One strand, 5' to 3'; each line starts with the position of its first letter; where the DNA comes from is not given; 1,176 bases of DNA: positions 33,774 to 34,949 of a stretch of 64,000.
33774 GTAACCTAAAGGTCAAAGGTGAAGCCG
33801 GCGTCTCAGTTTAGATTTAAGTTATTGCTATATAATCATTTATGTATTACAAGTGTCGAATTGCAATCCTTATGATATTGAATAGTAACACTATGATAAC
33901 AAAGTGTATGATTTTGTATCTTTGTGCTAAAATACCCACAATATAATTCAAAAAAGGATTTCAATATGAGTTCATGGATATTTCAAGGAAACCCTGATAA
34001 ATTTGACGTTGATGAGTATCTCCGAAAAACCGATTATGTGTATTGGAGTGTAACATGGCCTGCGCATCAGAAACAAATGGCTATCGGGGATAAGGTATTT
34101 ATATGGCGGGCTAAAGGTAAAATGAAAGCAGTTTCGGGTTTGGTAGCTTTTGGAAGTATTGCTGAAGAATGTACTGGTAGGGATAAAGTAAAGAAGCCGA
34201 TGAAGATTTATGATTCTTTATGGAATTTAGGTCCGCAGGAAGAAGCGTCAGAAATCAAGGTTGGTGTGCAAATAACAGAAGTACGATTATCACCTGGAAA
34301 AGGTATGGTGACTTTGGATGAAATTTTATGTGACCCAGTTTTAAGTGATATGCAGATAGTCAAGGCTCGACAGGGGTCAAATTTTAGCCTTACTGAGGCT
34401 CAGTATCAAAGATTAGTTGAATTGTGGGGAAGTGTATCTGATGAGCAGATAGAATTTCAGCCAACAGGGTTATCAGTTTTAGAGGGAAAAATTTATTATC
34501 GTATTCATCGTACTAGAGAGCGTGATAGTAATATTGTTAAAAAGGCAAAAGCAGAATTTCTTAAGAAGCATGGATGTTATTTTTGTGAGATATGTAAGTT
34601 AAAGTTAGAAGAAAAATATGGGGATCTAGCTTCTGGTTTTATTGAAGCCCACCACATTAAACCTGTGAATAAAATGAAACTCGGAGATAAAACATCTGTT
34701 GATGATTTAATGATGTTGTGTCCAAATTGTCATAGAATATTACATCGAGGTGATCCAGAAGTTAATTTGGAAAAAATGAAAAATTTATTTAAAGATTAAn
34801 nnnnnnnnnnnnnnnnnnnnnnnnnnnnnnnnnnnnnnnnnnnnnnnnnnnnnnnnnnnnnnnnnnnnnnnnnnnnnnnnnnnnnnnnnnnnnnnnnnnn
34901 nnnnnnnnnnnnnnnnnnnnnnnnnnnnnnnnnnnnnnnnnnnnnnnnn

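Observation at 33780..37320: AT-rich defense islet: EVE(PUA-like)-HNH nuclease + Vsr + C5-cytosine methyltransferase + putative restriction endonuclease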

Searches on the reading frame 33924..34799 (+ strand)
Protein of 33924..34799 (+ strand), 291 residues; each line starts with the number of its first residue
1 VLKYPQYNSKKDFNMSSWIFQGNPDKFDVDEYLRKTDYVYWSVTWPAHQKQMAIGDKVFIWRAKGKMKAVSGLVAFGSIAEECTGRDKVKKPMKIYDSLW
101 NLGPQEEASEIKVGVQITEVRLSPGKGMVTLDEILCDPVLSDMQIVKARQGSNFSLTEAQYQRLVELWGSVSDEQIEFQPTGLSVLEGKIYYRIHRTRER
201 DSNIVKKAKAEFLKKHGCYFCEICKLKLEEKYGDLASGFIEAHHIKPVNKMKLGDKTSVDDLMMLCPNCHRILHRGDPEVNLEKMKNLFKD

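Call 3: search_protein_families(library=pfam, proteins=[window:33924-34799:+], max_evalue=0.1)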
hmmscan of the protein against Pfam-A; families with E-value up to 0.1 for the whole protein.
window:33924-34799:+ (291 aa): 4 families
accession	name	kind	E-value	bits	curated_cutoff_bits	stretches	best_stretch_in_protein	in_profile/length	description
PF01878.24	EVE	-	1.8e-10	41.4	23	1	17-166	2-144/145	EVE domain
PF01844.29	HNH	-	3.3e-09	37.2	21.4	1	221-275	1-46/47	HNH endonuclease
PF13391.12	HNH_2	-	4.9e-05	23.5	21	1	221-276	1-61/66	HNH endonuclease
PF02591.20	Zn_ribbon_9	-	0.015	15.9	29.1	1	261-273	21-33/33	C4-type zinc ribbon domain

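Call 4: search_protein_families(library=ncbifam, proteins=[window:33924-34799:+], max_evalue=0.1)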
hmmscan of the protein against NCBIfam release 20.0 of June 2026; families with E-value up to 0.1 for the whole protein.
window:33924-34799:+ (291 aa): 2 families
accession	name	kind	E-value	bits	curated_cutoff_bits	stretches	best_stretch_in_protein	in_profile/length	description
TIGR01634.1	tail_P2_I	equivalog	0.024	14.6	30.05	1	41-78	52-90/139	phage tail protein I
NF040563.1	guided_IscB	equivalog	0.04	13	175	1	220-286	194-248/314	RNA-guided endonuclease IscB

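Call 5: search_protein_families(library=padloc, proteins=[window:33924-34799:+], max_evalue=0.1)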
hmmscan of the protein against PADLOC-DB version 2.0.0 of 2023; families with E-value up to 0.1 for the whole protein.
window:33924-34799:+ (291 aa): 8 families
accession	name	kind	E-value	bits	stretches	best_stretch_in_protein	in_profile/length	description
PDLC03656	mREase_IV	-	3.3e-05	21.8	1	217-279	203-261/277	Type IV methyl-directed restriction enzyme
PDLC00642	ZorE2|ZorE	-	0.0016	15.9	1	213-270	208-255/283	HNH endonuclease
PDLC03514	REase_II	-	0.012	12.8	1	195-276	264-343/386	Type II restriction enzyme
PDLC00746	Effector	-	0.016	12.3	1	252-279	75-102/389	Endonuclease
PDLC00742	Effector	-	0.019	11.7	1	258-280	185-207/527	Endonuclease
PDLC00645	ZorE2|ZorE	-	0.02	11.9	1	213-271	204-252/375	HNH endonuclease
PDLC00739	Effector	-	0.034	11.5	0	256-277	70-91/378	Endonuclease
PDLC00740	Effector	-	0.041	10.6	1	258-277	82-101/391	Endonuclease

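Call 6: search_solved_structures(query=window:33924-34799:+, max_evalue=1, show_alignments=2)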
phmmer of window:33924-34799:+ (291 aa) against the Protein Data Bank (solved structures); distinct sequences matched with E-value up to 1: 3.
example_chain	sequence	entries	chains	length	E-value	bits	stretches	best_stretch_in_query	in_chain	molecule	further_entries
6ghc_A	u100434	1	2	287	0.00041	22.7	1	220-277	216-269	5-methylcytosine-specific restriction enzyme A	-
2ar1_A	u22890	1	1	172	0.0088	18.4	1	15-89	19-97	hypothetical protein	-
6me0_C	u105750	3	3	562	0.13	14.5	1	205-279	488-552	Maturase reverse transcriptase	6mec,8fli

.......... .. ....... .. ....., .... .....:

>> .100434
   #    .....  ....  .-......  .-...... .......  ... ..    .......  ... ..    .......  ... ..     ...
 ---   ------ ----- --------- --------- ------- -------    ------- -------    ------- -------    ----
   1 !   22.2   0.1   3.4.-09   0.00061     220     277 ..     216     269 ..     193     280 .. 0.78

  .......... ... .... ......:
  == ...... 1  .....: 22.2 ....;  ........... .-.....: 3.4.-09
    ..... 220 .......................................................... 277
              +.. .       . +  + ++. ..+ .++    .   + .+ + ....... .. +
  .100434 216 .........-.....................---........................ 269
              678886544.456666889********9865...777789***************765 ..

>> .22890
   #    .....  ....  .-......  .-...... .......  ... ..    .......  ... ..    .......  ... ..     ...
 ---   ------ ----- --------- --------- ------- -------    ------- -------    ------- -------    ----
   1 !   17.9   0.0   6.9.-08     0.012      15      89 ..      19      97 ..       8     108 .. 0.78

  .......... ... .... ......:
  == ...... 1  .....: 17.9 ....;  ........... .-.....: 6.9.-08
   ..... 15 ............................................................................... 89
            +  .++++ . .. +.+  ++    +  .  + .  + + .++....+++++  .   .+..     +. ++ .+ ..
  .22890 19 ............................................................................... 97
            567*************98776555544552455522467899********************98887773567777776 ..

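Call 9: find_homologous_proteins(query=window:33924-34799:+, max_evalue=0.00001)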
Query window:33924-34799:+ (291 aa): 31 proteins with E <= 0.00001 among 1111 candidates.
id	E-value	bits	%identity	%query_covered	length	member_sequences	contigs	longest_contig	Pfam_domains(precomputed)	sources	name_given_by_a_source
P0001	1.1e-187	640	100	95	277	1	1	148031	PF01878.25,PF01844.30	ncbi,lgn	-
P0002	7.2e-89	316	52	95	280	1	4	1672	PF01878.25,PF01844.30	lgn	-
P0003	4.6e-86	307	52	90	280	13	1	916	PF01878.25,PF01844.30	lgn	-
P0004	6.4e-86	306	51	90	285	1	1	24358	PF01878.25,PF01844.30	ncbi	-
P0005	1.4e-82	295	45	95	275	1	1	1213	PF01878.25,PF01844.30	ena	-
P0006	1.0e-81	292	44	95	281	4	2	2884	PF01878.25,PF01844.30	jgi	jgi:hypothetical protein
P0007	1.4e-81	292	46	91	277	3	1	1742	PF01878.25,PF01844.30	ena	-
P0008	1.4e-81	292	48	90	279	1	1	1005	PF01878.25,PF01844.30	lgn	-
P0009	1.6e-81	292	44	97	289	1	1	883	PF01878.25,PF01844.30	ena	-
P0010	4.7e-80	287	49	90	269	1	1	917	PF01878.25,PF01844.30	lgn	-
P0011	1.2e-79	286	49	95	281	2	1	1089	PF01878.25,PF01844.30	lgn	-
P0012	6.3e-79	283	44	95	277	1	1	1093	PF01878.25,PF01844.30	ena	-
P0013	4.1e-78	281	49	95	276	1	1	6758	PF01878.25,PF01844.30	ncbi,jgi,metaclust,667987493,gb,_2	metaclust:\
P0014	1.0e-76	276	47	95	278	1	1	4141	PF01878.25,PF01844.30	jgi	jgi:hypothetical protein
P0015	1.9e-76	275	46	93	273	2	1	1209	PF01878.25,PF01844.30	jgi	-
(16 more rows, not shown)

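Call 13: find_encoding_contigs(protein=P0001, flank=10000, max_places=3)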
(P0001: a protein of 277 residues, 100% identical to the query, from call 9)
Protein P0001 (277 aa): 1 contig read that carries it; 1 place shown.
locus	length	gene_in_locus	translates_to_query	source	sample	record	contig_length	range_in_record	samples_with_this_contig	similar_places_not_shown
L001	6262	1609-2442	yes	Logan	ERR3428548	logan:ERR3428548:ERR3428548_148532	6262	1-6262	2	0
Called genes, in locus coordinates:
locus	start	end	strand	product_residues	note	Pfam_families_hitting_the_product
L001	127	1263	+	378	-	-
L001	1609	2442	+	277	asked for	PF01878:EVE, PF01844:HNH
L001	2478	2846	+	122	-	PF03852:Vsr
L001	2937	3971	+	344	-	PF00145:DNA_methylase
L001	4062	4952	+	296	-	PF11645:PDDEXK_5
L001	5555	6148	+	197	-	PF07589:PEP_exosort_dom (weak)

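Call 14: find_encoding_contigs(protein=P0004, flank=8000, max_places=3)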
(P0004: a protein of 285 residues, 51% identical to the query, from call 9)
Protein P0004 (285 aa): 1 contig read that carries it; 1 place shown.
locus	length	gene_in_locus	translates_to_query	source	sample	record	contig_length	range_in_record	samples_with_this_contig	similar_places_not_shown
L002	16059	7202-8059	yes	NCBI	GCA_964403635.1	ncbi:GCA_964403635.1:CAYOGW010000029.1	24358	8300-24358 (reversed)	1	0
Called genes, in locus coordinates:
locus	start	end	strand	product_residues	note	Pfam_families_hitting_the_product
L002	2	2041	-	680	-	?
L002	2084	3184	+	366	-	PF02073:Peptidase_M29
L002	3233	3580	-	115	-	PF00581:Rhodanese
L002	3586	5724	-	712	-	PF11897:DUF3417, PF00343:Phosphorylase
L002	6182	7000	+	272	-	-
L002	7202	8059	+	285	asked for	PF01878:EVE (weak), PF01844:HNH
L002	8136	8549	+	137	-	PF03891:DUF333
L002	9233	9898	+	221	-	PF01545:Cation_efflux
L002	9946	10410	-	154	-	PF13687:DUF4153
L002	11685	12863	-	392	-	PF11258:DUF3048, PF17479:DUF3048_C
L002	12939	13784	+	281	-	PF09858:DUF2085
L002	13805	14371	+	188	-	PF13548:DUF4126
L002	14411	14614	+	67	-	-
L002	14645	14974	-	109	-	PF04167:DUF402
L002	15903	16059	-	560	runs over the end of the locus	PF00528:BPD_transp_1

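Call 15: find_encoding_contigs(protein=P0013, flank=8000, max_places=3)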
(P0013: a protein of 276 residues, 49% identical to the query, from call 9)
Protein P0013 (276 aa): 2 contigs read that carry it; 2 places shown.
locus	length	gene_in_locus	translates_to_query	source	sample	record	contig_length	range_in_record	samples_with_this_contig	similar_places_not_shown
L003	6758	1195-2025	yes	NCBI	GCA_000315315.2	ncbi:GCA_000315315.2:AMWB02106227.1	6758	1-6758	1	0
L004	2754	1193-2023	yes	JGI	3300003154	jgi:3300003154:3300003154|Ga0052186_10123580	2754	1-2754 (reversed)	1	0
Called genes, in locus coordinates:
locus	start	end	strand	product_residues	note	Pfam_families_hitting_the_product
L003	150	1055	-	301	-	PF08401:ArdcN, PF18818:MPTase-PolyVal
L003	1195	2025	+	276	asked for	PF01878:EVE, PF01844:HNH (weak)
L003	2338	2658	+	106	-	PF15723:MqsR_toxin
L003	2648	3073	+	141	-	PF15731:MqsA_antitoxin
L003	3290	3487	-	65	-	-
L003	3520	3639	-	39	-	-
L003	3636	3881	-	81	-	PF04255:DUF433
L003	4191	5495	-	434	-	PF02310:B12-binding, PF10050:DUF2284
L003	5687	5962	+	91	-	PF10387:DUF2442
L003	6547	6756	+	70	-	?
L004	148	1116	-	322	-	PF08401:ArdcN, PF18818:MPTase-PolyVal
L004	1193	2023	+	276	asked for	PF01878:EVE, PF01844:HNH (weak)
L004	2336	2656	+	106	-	PF15723:MqsR_toxin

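Call 19: search_solved_structures(query=A1, max_evalue=1, show_alignments=3)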
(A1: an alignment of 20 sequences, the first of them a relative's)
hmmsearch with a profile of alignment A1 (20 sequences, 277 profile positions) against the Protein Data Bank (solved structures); distinct sequences matched with E-value up to 1: 21.
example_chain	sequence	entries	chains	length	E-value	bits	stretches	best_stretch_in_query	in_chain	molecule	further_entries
6ghc_A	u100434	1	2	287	3.8e-12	49.4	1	183-270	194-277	5-methylcytosine-specific restriction enzyme A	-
6me0_C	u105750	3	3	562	0.00023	23.8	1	205-272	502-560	Maturase reverse transcriptase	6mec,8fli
2ar1_A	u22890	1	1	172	0.0018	20.9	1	2-155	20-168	hypothetical protein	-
5mkw_A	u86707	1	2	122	0.019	17.5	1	217-265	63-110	DNA annealing helicase and endonuclease ZRANB3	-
9nvu_P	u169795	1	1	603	0.045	16.3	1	227-274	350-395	OrufIscB-REC-swap 49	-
4uhp_A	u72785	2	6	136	0.051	16.1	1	222-265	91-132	LARGE COMPONENT OF PYOCIN AP41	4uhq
8fm1_A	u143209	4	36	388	0.21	14.1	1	202-262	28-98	SAVED domain-containing protein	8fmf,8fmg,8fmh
2jaz_B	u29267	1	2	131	0.38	13.3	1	214-262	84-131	COLICIN E7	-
1pt3_A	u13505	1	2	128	0.42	13.1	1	213-262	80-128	Colicin E7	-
3fbd_A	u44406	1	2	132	0.42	13.1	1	213-262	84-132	Colicin-E7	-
1mz8_B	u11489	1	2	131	0.45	13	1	214-262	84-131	Colicin E7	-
1m08_A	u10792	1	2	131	0.45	13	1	214-262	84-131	Colicin E7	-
4u4c_A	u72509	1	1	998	0.62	12.6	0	123-208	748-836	ATP-dependent RNA helicase DOB1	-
5ooq_A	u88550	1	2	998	0.62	12.6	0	123-208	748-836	ATP-dependent RNA helicase DOB1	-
2xgj_A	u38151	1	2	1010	0.63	12.5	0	123-208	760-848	ATP-DEPENDENT RNA HELICASE DOB1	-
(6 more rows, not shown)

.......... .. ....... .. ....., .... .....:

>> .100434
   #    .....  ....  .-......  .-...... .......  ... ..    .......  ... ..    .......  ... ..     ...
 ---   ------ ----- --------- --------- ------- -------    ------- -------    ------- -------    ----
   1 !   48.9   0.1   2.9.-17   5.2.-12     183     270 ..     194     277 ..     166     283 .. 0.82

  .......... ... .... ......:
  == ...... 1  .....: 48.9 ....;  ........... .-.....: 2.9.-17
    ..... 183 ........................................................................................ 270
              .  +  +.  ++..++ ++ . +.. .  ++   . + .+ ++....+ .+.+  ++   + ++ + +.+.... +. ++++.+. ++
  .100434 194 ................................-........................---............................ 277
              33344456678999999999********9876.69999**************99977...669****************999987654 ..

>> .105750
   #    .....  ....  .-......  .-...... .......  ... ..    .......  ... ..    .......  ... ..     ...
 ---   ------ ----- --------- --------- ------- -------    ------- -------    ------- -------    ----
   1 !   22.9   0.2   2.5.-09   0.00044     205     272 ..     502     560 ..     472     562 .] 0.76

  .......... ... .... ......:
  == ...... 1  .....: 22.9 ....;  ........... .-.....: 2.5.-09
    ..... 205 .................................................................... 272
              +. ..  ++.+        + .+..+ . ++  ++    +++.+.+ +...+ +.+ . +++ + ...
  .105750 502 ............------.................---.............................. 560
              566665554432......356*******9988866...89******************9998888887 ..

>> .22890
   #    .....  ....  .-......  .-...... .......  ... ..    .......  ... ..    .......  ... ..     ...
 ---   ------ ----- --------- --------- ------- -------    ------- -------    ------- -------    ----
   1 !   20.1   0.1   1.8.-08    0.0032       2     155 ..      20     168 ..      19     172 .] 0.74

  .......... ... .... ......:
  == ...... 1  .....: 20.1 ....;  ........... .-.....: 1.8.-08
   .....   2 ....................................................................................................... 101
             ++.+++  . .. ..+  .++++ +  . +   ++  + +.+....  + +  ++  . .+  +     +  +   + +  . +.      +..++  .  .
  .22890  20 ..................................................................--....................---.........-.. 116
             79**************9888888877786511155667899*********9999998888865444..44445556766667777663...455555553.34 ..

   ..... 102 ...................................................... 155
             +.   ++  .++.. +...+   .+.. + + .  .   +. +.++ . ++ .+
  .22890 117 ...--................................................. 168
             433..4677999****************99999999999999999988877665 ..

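Call 36: predict_structure(alignment_id=A1)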
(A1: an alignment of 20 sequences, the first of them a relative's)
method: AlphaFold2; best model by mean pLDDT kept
length: 277 residues; sequences in the alignment: 20
mean_pLDDT: 83.0   pTM: 0.60
mean pLDDT of the five models: 83.0, 82.2, 81.9, 80.1, 78.3
residues with pLDDT >= 90: 123; 70-90: 104; 50-70: 38; < 50: 12
segments of 3 or more residues with pLDDT < 50: 161-170
pLDDT, mean of each block of 10 residues (from residue 1): 90 88 92 93 94 87 96 91 71 82 94 89 87 79 93 74 44 55 64 91 93 87 84 66 80 89 87 86
secondary structure, 60 per line:
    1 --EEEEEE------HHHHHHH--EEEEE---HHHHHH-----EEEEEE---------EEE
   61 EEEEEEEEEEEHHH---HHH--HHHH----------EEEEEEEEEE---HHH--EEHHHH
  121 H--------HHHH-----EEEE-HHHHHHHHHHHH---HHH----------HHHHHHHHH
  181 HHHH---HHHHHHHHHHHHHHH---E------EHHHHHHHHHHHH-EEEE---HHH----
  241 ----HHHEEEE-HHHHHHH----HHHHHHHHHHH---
elements in order: E3-8 H15-21 E24-28 H32-37 E43-48 E58-71 H83-86 E97-106 H117-121 H130-133 E139-142 H144-155 H172-184 H188-202 H214-225 E227-230 E248-251 H253-259 H264-274

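Call 38: find_related_loci(query=A1, collection=genome_contigs, flank=6000)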
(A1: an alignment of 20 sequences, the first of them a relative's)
Query A1 (277 aa) in genome_contigs; peptide patterns used: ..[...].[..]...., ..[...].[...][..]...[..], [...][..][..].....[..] (x = any residue, [..] = any of these).
244 stretches matched a pattern; 149 encode a relative of the query (tblastn E <= 1e-3); the best 80 are kept; 80 distinct loci.
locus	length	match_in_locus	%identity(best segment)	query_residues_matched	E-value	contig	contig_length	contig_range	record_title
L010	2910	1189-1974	53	1-263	1e-95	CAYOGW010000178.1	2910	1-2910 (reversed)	MAG TPA_asm: uncultured Anaerolineaceae bacterium isolate SRP237561_co1_29 genome assembly, contig: NODE_83902_length_29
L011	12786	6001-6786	51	1-263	4e-91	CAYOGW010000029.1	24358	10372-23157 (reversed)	MAG TPA_asm: uncultured Anaerolineaceae bacterium isolate SRP237561_co1_29 genome assembly, contig: NODE_3218_length_243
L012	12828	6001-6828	47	1-276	1e-86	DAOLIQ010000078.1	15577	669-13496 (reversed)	MAG TPA_asm: Ignavibacteriaceae bacterium isolate AMR_MDS_0288 NODE_521_length_15577_cov_7.821866, whole genome shotgun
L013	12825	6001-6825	45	1-275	3e-81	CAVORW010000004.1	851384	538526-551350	MAG: uncultured Chloroflexia bacterium isolate MFD09964.bin.2.12 genome assembly, contig: contig_30722, whole genome sho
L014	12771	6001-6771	34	1-260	4e-45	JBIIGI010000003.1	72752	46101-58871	MAG: Chthoniobacterales bacterium isolate ME2001-07-16D8pf_3300042503_group1_bin107 Rohwer_bin2614_scaffold_91_c1, whole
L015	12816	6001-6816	35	4-262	2e-42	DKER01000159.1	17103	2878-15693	MAG TPA_asm: Candidatus Marinimicrobia bacterium UBA6817 UBA6817_contig_975, whole genome shotgun sequence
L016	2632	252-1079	30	1-276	6e-36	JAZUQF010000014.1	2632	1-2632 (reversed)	MAG: Lysinibacillus sp. isolate T1900044860_TS20190326.MAGScoT_cleanbin_000009 SGB_3095_k141_1452555, whole genome shotg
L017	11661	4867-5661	31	1-276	7e-35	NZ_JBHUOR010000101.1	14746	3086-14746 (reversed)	Kurthia populi strain KCTC 33522 soapdenovo_K_105_101, whole genome shotgun sequence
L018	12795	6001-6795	31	1-276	2e-32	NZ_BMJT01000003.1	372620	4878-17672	Lysinibacillus alkalisoli strain CGMCC 1.15760 sequence03, whole genome shotgun sequence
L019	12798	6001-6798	29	1-277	4e-32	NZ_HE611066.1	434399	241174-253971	Kurthia senegalensis strain JC8E, whole genome shotgun sequence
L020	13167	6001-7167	48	1-275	3e-27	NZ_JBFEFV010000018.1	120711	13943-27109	Brevibacillus sp. 179-C8.1 HS NODE_18_length_120711_cov_181.058648, whole genome shotgun sequence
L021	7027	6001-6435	36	1-153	5e-25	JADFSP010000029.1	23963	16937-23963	MAG: Proteobacteria bacterium isolate B93T1B8 B93T1B8_NODE3382, whole genome shotgun sequence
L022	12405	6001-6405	33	1-156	5e-24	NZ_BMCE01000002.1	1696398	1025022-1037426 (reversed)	Fictibacillus barbaricus strain CCM 4982 sequence02, whole genome shotgun sequence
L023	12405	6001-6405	34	1-154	2e-23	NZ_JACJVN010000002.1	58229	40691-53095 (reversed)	Cohnella lubricantis strain DSM 103658 contig_2, whole genome shotgun sequence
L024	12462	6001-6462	35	1-160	5e-23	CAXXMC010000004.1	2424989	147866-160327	MAG: Phycisphaerae bacterium isolate 5faf82f8-1606-4ed3-8979-838274c66e85 genome assembly, contig: contig_4, whole genom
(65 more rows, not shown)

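Call 40: fold_search(model_id=the predicted structure, library=pdb)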
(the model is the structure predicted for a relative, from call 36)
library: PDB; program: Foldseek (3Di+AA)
matches with E <= 10: 221; with E <= 0.001: 18
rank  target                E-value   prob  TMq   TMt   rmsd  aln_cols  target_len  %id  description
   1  2ar1                  1.7e-07  1.00  0.40  0.67   6.0       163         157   16  Structure of Hypothetical protein from Leishmania major (released 2005-08-30)
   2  5j3e_B                2.1e-07  1.00  0.39  0.60   6.3       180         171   16  Crystal Structure of Human THYN1 protein in complex with 5-methylcytosine containing DNA (released 2016-04-20)
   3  6yex_A                8.3e-07  1.00  0.35  0.32  13.3       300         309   14  VcaM4I restriction endonuclease in the absence of DNA (released 2020-12-16)
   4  5j3e_A                8.8e-07  1.00  0.39  0.60   6.4       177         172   15  Crystal Structure of Human THYN1 protein in complex with 5-methylcytosine containing DNA (released 2016-04-20)
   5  6yex_B                1.7e-06  1.00  0.33  0.31  16.1       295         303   15  VcaM4I restriction endonuclease in the absence of DNA (released 2020-12-16)
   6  2eve                  1.8e-06  1.00  0.38  0.66   7.0       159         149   14  X-Ray Crystal Structure of Protein PSPTO5229 from Pseudomonas syringae. Northeast Structural Genomics Consortium Target  (released 2005-11-08)
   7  2p5d                  1.8e-06  1.00  0.38  0.65   4.2       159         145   12  Crystal structure of MJECL36 from Methanocaldococcus jannaschii DSM 2661 (released 2007-09-18)
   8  3eop_B                2.8e-06  1.00  0.37  0.60   6.7       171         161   16  Crystal Structure of the DUF55 domain of human thymocyte nuclear protein 1 (released 2009-09-29)
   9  2g2x_A                4.5e-06  1.00  0.38  0.66   6.5       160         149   14  X-Ray Crystal Structure Protein Q88CH6 from Pseudomonas putida. Northeast Structural Genomics Consortium Target PpR72. (released 2006-03-14)
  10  1zce                  9.2e-06  1.00  0.38  0.68   5.5       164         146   15  X-Ray Crystal Structure of Protein Atu2648 from Agrobacterium tumefaciens. Northeast Structural Genomics Consortium Targ (released 2005-04-19)
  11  2gbs_MODEL_1_A        1.2e-05  1.00  0.39  0.69   4.7       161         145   17  NMR structure of Rpa0253 from Rhodopseudomonas palustris. Northeast structural genomics consortium target RpR3 (released 2006-04-11)
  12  3eop_A                1.5e-05  1.00  0.39  0.60   6.3       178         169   15  Crystal Structure of the DUF55 domain of human thymocyte nuclear protein 1 (released 2009-09-29)
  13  2hd9                  2.0e-05  1.00  0.36  0.64   5.3       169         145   16  Crystal structure of PH1033 from Pyrococcus horikoshii OT3 (released 2006-12-20)
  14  1wmm                  3.9e-05  1.00  0.34  0.59   4.8       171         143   15  Crystal structure of PH1033 from Pyrococcus horikoshii Ot3 (released 2005-08-23)
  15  5y6c_A                1.9e-04  1.00  0.35  0.61   4.7       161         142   11  Crystal structure of ZmASCH S128A mutant protein from Zymomonas mobilis (released 2018-07-18)
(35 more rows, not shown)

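Call 67: find_homologous_proteins(query=P0155, max_evalue=0.00001)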
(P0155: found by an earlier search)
Query P0155 (324 aa): 1 proteins with E <= 0.00001 among 526 candidates.
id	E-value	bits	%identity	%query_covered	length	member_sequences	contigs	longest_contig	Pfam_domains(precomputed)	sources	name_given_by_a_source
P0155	4.1e-224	761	100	100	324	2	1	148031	-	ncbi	-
